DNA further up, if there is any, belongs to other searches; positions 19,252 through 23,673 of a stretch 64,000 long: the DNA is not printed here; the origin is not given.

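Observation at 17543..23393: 1716-bp segment 100% identical between two adjacent adhesin genes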

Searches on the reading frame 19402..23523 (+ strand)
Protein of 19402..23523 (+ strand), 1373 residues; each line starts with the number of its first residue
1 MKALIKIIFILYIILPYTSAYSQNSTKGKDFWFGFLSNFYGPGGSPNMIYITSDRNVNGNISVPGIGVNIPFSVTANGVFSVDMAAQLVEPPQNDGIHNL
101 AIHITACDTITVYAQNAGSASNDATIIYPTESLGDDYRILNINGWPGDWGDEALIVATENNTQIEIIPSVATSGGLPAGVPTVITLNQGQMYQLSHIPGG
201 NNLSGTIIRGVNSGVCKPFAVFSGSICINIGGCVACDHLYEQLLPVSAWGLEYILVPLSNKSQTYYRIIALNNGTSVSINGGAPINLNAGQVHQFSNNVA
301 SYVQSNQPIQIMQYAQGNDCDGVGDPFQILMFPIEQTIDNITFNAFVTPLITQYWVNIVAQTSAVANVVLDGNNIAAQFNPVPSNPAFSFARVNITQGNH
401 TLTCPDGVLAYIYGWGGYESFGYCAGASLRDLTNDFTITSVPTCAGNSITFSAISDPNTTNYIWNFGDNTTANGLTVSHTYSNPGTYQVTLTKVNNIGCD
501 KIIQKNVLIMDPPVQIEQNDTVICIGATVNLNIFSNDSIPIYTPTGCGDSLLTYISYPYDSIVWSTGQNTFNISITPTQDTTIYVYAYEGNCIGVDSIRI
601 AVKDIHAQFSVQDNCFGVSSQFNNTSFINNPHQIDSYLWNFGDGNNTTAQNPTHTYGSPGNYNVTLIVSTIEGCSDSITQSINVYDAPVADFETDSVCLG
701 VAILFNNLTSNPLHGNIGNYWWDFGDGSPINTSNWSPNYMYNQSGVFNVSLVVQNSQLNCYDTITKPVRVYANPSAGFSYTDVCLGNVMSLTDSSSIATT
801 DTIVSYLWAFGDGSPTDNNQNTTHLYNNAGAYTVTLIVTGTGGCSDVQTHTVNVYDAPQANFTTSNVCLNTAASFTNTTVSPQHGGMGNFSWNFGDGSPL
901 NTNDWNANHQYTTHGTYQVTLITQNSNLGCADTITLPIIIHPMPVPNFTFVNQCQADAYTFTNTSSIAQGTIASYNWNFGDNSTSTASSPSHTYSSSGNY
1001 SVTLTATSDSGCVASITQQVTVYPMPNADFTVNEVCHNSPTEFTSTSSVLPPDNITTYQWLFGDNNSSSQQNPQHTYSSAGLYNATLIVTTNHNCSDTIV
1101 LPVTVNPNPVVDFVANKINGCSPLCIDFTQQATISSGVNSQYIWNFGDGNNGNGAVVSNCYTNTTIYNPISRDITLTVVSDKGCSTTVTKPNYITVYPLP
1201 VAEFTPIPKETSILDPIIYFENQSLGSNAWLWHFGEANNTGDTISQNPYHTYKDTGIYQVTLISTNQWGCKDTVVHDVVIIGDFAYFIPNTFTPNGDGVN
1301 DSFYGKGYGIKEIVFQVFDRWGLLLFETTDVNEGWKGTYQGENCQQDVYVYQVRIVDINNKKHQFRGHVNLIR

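Call 6: search_protein_families(library=pfam, proteins=[window:19402-23523:+], max_evalue=0.01)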
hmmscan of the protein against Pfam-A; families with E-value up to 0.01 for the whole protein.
window:19402-23523:+ (1373 aa): 8 families
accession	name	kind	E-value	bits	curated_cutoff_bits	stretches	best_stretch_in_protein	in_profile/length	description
PF18911.6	PKD_4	-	3.2e-127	415.3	27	9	944-1022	4-85/85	PKD domain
PF17517.7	IgGFc_binding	-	2e-74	251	25.6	1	123-414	1-297/297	IgGFc binding protein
PF00801.26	PKD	-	2.8e-71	235.9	23.5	8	443-498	11-70/80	PKD domain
PF13585.12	CHU_C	-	1.1e-13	51.6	27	1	1288-1369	3-84/86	CHU_C Type IX secretion signal domain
PF08329.16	ChitinaseA_N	-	6e-10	39.4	21.2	0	644-687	67-110/133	Chitinase A, N-terminal domain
PF18981.6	InlK_D3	-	4.9e-06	27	25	0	996-1022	48-73/75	Internalin K domain (D3/D4)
PF17305.7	DUF5354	-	0.00047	20.8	26.7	0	834-883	49-98/124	Family of unknown function (DUF5354)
PF19408.5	PKD_6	-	0.0053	17.5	25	1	796-854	24-82/82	PKD-like domain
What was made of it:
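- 19768..20643 (+): The IgGFc_binding domain of B, its exposed head. PF17517, residues 123-414, E=2e-74 (call 6).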

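Call 7: search_protein_families(library=ncbifam, proteins=[window:19402-23523:+], max_evalue=0.01)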
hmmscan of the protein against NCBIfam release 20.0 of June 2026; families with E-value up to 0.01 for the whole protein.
window:19402-23523:+ (1373 aa): 3 families
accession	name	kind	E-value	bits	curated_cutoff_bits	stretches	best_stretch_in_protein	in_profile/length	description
TIGR00864.1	PCC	subfamily_domain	1.8e-34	117.5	1861.4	4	804-1168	1087-1454/2700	polycystin cation channel protein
TIGR04131.1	Bac_Flav_CTERM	domain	5e-16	58.6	35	1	1288-1373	3-85/85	T9SS type B sorting domain-containing protein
NF058578.1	CPR_pilus_PamR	equivalog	4.4e-10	38.9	300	0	985-1017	201-233/297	pilus system RbmA-like protein PamR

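Call 10: find_encoding_contigs(protein=window:19402-23523:+, flank=10000, max_places=10)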
Protein window:19402-23523:+ (1373 aa): no gene with exactly this product is on record in the collection.

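Call 13: find_homologous_proteins(query=window:19402-23523:+)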
Query window:19402-23523:+ (1373 aa): 676 proteins with E <= 0.001 among 8000 candidates; the best 120 are listed.
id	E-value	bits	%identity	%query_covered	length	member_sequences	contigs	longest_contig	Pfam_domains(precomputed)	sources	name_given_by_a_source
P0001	0.0e+0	3163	100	100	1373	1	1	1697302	PF00801.27,PF18981.7,PF13585.13,PF17517.8,PF08329.17,PF18911.7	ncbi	ncbi:MAG: PKD domain-containing protein [Bacteroidia bacterium]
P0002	0.0e+0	1447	46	92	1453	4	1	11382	PF00801.27,PF13585.13,PF17517.8,PF08329.17,PF18911.7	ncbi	-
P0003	0.0e+0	1300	42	92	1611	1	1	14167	PF16820.12,PF00801.27,PF13585.13,PF17517.8,PF08329.17,PF18911.7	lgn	-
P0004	0.0e+0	1299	41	93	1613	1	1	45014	PF00801.27,PF13585.13,PF17517.8,PF18911.7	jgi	-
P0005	0.0e+0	1273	40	92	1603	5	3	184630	PF00801.27,PF13585.13,PF17517.8,PF08329.17,PF18911.7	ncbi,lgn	-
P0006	0.0e+0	1183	36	93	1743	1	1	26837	PF04480.19,PF00801.27,PF13585.13,PF17517.8,PF08329.17,PF16967.12,PF18911.7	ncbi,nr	ncbi:MAG: PKD domain-containing protein [Bacteroidetes bacterium]|nr:PKD domain-containing protein [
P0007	0.0e+0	1101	39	92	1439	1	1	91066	PF00801.27,PF13585.13,PF17517.8,PF24695.2,PF18911.7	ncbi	-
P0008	0.0e+0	1099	40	84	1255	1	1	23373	PF00801.27,PF13585.13,PF17517.8,PF08329.17,PF18911.7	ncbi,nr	ncbi:MAG: PKD domain-containing protein [Bacteroidales bacterium]|nr:PKD domain-containing protein [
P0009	0.0e+0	1092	40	84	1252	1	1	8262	PF00801.27,PF13585.13,PF17517.8,PF08329.17,PF18911.7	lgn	-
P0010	0.0e+0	1092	40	84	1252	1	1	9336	PF00801.27,PF13585.13,PF17517.8,PF08329.17,PF18911.7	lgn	-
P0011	0.0e+0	1067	40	90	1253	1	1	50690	PF00801.27,PF13585.13,PF17517.8,PF08329.17,PF18911.7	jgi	-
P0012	0.0e+0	1061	44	80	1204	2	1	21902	PF00801.27,PF13585.13,PF17517.8,PF18911.7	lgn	-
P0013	0.0e+0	1059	44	79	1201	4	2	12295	PF00801.27,PF13585.13,PF17517.8,PF18911.7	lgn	-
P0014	0.0e+0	1058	44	81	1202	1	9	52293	PF00801.27,PF13585.13,PF17517.8,PF18911.7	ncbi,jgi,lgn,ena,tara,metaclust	tara:strand:+ start:20886 stop:24494 length:3609 start_codon:yes stop_codon:yes gene_type:complete|m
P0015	0.0e+0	1056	40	84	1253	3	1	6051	PF00801.27,PF13585.13,PF17517.8,PF08329.17,PF18911.7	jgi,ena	-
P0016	0.0e+0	1039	35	94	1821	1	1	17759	PF00801.27,PF13573.13,PF13585.13,PF17517.8,PF08329.17,PF18911.7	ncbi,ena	-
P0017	0.0e+0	1030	37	89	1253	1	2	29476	PF00801.27,PF13585.13,PF17517.8,PF08329.17,PF18911.7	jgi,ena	-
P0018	0.0e+0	1027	44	80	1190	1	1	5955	PF00801.27,PF13585.13,PF17517.8,PF18911.7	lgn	-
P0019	0.0e+0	1026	39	83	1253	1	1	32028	PF00801.27,PF13585.13,PF17517.8,PF08329.17,PF18911.7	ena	-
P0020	0.0e+0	1019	44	80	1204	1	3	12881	PF00801.27,PF13585.13,PF17517.8,PF18911.7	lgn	-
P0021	0.0e+0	1016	42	80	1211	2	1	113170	PF00801.27,PF13585.13,PF17517.8,PF18911.7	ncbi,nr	ncbi:MAG: PKD domain-containing protein [Brumimicrobium sp.]|nr:PKD domain-containing protein [Brumi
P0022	0.0e+0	1014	37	100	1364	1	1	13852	PF00801.27,PF13585.13,PF17517.8,PF18911.7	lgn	-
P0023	3.0e-297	1008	39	82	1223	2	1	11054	PF00801.27,PF13585.13,PF17517.8,PF08329.17,PF18911.7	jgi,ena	-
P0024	5.9e-297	1007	44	80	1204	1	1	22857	PF00801.27,PF13585.13,PF17517.8,PF18911.7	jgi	jgi:gliding motility-associated-like protein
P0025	7.2e-297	1006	35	93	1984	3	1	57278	PF00801.27,PF13573.13,PF13585.13,PF17517.8,PF08329.17,PF18911.7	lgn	-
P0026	1.0e-292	993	37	97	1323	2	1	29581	PF00801.27,PF13585.13,PF17517.8,PF18911.7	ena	-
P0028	1.1e-291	989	33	93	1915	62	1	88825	PF00801.27,PF13573.13,PF17517.8,PF08329.17,PF18911.7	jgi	jgi:PKD repeat protein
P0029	1.6e-291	989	34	93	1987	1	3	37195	PF00801.27,PF13573.13,PF13585.13,PF17517.8,PF08329.17,PF18911.7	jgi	jgi:gliding motility-associated-like protein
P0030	4.5e-291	987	39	81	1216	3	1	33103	PF00801.27,PF13585.13,PF17517.8,PF08329.17,PF18911.7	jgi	-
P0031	7.1e-288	976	40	85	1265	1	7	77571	PF00801.27,PF13585.13,PF17517.8,PF08329.17,PF18911.7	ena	-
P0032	5.0e-286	970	42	83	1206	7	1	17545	PF00801.27,PF13585.13,PF17517.8,PF18911.7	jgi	-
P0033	5.4e-279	947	41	84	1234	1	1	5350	PF00801.27,PF13585.13,PF17517.8,PF18911.7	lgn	-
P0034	1.9e-277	942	34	92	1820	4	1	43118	PF00801.27,PF13573.13,PF13585.13,PF17517.8,PF08329.17,PF18911.7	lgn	-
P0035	5.1e-277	940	34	92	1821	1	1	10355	PF00801.27,PF13573.13,PF13585.13,PF17517.8,PF08329.17,PF18911.7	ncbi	-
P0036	7.3e-277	940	38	82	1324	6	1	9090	PF00801.27,PF13585.13,PF17517.8,PF18911.7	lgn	-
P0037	6.3e-274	930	33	93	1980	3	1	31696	PF00801.27,PF13573.13,PF13585.13,PF17517.8,PF08329.17,PF18911.7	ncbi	ncbi:MAG: PKD domain-containing protein [Chitinophagales bacterium]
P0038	7.5e-268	910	34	93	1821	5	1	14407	PF00801.27,PF13573.13,PF13585.13,PF17517.8,PF08329.17,PF18911.7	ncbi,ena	-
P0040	1.5e-252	859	36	98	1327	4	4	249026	PF00801.27,PF13573.13,PF13585.13,PF17517.8,PF08329.17,PF18911.7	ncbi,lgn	-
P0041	2.0e-248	846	39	86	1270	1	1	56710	PF00801.27,PF13585.13,PF17517.8,PF18911.7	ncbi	ncbi:MAG: PKD domain-containing protein [Bacteroidota bacterium]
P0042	1.1e-245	837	39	79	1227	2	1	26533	PF00801.27,PF13585.13,PF17517.8,PF18911.7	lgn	-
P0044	3.8e-243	828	36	100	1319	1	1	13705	PF00801.27,PF13585.13,PF17517.8,PF08329.17,PF18911.7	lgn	-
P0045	2.1e-242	826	36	97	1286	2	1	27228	PF00801.27,PF13573.13,PF13585.13,PF17517.8,PF08329.17,PF18911.7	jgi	jgi:gliding motility-associated-like protein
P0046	6.5e-241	821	37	89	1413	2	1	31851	PF00801.27,PF13585.13,PF17517.8,PF18911.7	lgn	-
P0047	1.4e-237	810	36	89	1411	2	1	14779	PF00801.27,PF13573.13,PF13585.13,PF17517.8,PF18911.7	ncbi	ncbi:MAG: PKD domain-containing protein [Chitinophagales bacterium]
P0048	2.1e-237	809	38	81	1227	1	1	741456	PF00801.27,PF13585.13,PF17517.8,PF18911.7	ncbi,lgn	ncbi:MAG: PKD domain-containing protein [Bacteroidota bacterium]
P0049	2.6e-236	806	35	100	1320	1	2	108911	PF00801.27,PF13585.13,PF17517.8,PF08329.17,PF18911.7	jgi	jgi:gliding motility-associated-like protein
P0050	8.4e-236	804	36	88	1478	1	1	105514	PF00801.27,PF13573.13,PF13585.13,PF17517.8,PF18911.7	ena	-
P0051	1.1e-234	800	37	86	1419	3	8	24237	PF00801.27,PF13585.13,PF17517.8,PF18911.7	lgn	-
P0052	1.7e-231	790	35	100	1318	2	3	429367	PF00801.27,PF13585.13,PF17517.8,PF18911.7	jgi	-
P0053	3.4e-230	785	33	100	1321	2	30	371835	PF00801.27,PF13573.13,PF13585.13,PF17517.8,PF08329.17,PF18911.7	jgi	jgi:gliding motility-associated-like protein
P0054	1.2e-229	784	35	100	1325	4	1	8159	PF00801.27,PF13573.13,PF13585.13,PF17517.8,PF08329.17,PF18911.7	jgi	jgi:gliding motility-associated-like protein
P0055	8.9e-224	764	35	100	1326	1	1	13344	PF00801.27,PF13585.13,PF17517.8,PF18911.7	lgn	-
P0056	2.6e-223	763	30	91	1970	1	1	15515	PF22352.3,PF00801.27,PF13585.13,PF17517.8,PF18911.7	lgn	-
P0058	6.4e-220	751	34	92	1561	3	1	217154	PF00801.27,PF13573.13,PF13585.13,PF17517.8,PF18911.7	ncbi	ncbi:MAG: PKD domain-containing protein [Chitinophagales bacterium]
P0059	8.0e-219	748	46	56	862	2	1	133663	PF00801.27,PF13585.13,PF17517.8,PF18911.7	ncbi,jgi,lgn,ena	-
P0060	2.2e-215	736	30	92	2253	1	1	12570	PF00801.27,PF13585.13,PF17517.8,PF18911.7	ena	-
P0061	1.6e-212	727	47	55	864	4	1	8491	PF00801.27,PF13585.13,PF17517.8,PF18911.7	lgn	-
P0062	2.7e-210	719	28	93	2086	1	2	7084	PF00801.27,PF13585.13,PF17517.8,PF18911.7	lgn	-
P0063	5.0e-207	709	31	91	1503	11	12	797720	PF00801.27,PF13585.13,PF17517.8,PF08329.17,PF18911.7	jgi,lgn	jgi:PKD repeat protein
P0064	9.4e-204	698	30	92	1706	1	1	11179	PF22352.3,PF00801.27,PF13585.13,PF17517.8,PF08329.17,PF18911.7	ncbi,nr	ncbi:MAG: PKD domain-containing protein [Bacteroidota bacterium]|nr:PKD domain-containing protein [B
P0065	1.4e-203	697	31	93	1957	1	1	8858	PF22352.3,PF00801.27,PF13585.13,PF17517.8,PF18911.7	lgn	-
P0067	3.6e-198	679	48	49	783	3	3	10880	PF00801.27,PF13585.13,PF17517.8,PF18911.7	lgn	-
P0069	1.3e-193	664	33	71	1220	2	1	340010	PF22352.3,PF00801.27,PF18981.7,PF13585.13,PF17517.8,PF08329.17,PF18911.7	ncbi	-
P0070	1.2e-192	661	32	74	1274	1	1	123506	PF22352.3,PF00801.27,PF18981.7,PF13585.13,PF17517.8,PF08329.17,PF16967.12,PF18911.7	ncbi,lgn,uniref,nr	ncbi:PKD domain-containing protein [Rufibacter psychrotolerans]|uniref:PKD domain-containing protein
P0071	3.9e-192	659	43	57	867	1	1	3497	PF00801.27,PF13585.13,PF17517.8,PF18911.7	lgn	-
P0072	4.5e-191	656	31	79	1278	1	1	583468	PF22352.3,PF16820.12,PF00801.27,PF13585.13,PF17517.8,PF08329.17,PF18911.7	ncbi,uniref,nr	ncbi:PKD domain-containing protein [Pontibacter sp. Tf4]|uniref:PKD domain-containing protein n=1 Ta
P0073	4.3e-189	649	32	73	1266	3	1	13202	PF22352.3,PF00801.27,PF13585.13,PF17517.8,PF08329.17,PF18911.7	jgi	-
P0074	1.0e-188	648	43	55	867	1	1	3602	PF00801.27,PF13585.13,PF17517.8,PF18911.7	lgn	-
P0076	6.9e-183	629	30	95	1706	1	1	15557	PF00801.27,PF13585.13,PF17517.8,PF18911.7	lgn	-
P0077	6.0e-182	625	32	74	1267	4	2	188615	PF22352.3,PF00801.27,PF13585.13,PF17517.8,PF08329.17,PF18911.7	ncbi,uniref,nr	ncbi:PKD domain-containing protein [Rufibacter quisquiliarum]|uniref:Gliding motility-associated-lik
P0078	1.8e-178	614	30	93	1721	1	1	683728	PF22352.3,PF00801.27,PF13585.13,PF17517.8,PF18911.7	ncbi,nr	ncbi:MAG: PKD domain-containing protein [Chitinophagaceae bacterium]|nr:MAG: PKD domain-containing p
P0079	9.6e-177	608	30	98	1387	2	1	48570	PF00801.27,PF13585.13,PF17517.8,PF08329.17,PF18911.7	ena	-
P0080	9.9e-177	608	34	81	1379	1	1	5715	PF00801.27,PF13573.13,PF13585.13,PF17517.8,PF18911.7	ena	-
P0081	9.7e-176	605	31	94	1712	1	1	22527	PF22352.3,PF00801.27,PF13585.13,PF17517.8,PF18911.7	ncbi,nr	ncbi:MAG TPA: PKD domain-containing protein [Chitinophagaceae bacterium]|nr:PKD domain-containing pr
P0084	8.3e-174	598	30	93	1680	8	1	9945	PF00801.27,PF13585.13,PF17517.8,PF18911.7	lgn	-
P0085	2.7e-172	593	29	87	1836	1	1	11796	PF00801.27,PF13585.13,PF17517.8,PF19081.7,PF18911.7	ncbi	-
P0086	3.0e-172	593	29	93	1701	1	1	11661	PF00801.27,PF13585.13,PF17517.8,PF08329.17,PF18911.7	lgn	-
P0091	2.5e-164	567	24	93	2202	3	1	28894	PF00801.27,PF13585.13,PF17517.8,PF18911.7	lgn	-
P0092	3.1e-164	567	25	87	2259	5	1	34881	PF00801.27,PF13585.13,PF17517.8,PF18911.7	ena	-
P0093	4.9e-164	566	43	42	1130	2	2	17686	PF00801.27,PF13585.13,PF17517.8,PF18911.7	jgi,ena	-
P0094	9.3e-162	559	43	39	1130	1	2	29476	PF00801.27,PF13585.13,PF17517.8,PF18911.7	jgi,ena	-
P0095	2.6e-161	557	43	39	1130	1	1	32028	PF00801.27,PF13585.13,PF17517.8,PF18911.7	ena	-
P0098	2.9e-160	554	33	80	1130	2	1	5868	PF00801.27,PF13585.13,PF17517.8,PF18911.7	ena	-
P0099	3.0e-160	554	29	54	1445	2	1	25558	PF00801.27,PF13585.13,PF17517.8,PF18911.7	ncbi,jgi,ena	-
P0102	2.8e-159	550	30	59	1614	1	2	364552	PF00801.27,PF13585.13,PF17517.8,PF19081.7,PF18911.7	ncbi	ncbi:hypothetical protein BH11BAC2_BH11BAC2_00940 [soil metagenome]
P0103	5.5e-159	549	30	100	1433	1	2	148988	PF00801.27,PF13585.13,PF17517.8,PF18911.7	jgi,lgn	jgi:gliding motility-associated-like protein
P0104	2.5e-158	547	36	61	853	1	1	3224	PF00801.27,PF17517.8,PF18911.7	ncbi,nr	ncbi:MAG TPA: PKD domain-containing protein, partial [Bacteroidetes bacterium]|nr:PKD domain-contain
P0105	8.9e-158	545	29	92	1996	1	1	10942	PF22352.3,PF00801.27,PF13585.13,PF17517.8,PF18911.7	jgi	jgi:gliding motility-associated-like protein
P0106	1.8e-157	544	33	80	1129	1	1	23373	PF00801.27,PF13585.13,PF17517.8,PF18911.7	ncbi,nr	ncbi:MAG: PKD domain-containing protein [Bacteroidales bacterium]|nr:PKD domain-containing protein [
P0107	2.3e-157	544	43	39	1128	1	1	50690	PF00801.27,PF13585.13,PF17517.8,PF18911.7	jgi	-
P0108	4.2e-157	543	29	93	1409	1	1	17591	PF00801.27,PF13585.13,PF17517.8,PF19081.7,PF18911.7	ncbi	-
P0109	1.2e-156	542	28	84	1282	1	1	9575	PF00801.27,PF13585.13,PF17517.8,PF18911.7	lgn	-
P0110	3.5e-156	540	43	39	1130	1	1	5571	PF00801.27,PF13585.13,PF17517.8,PF18911.7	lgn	-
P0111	4.4e-156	540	29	93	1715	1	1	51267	PF22352.3,PF00801.27,PF13585.13,PF17517.8,PF18911.7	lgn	-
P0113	1.1e-154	535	29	93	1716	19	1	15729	PF00801.27,PF13585.13,PF17517.8,PF18911.7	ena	-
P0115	1.5e-153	531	44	39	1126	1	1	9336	PF00801.27,PF13585.13,PF17517.8,PF18911.7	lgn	-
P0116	8.6e-153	529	29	94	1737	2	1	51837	PF22352.3,PF00801.27,PF13585.13,PF17517.8,PF23664.2,PF22433.4,PF24312.2,PF18911.7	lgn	-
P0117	8.9e-153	529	30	100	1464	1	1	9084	PF00801.27,PF13585.13,PF17517.8,PF08329.17,PF18911.7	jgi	-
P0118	1.4e-151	525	42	39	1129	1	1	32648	PF00801.27,PF13585.13,PF17517.8,PF18911.7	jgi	-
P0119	3.1e-151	524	35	56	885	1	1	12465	PF00801.27,PF13585.13,PF17517.8,PF18911.7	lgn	-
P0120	3.6e-151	523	27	94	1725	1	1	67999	PF00801.27,PF13585.13,PF17517.8,PF18911.7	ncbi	-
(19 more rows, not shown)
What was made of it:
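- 19402..23523 (+): Gene B (1373 aa): IgGFc_binding-type N-domain, three old PKD modules, then a copy of A's modules 4-9 and sorting domain. Identical to P0001, an NCBI 'MAG: Bacteroidia bacterium' protein on a 1.70-Mb contig (call 13).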
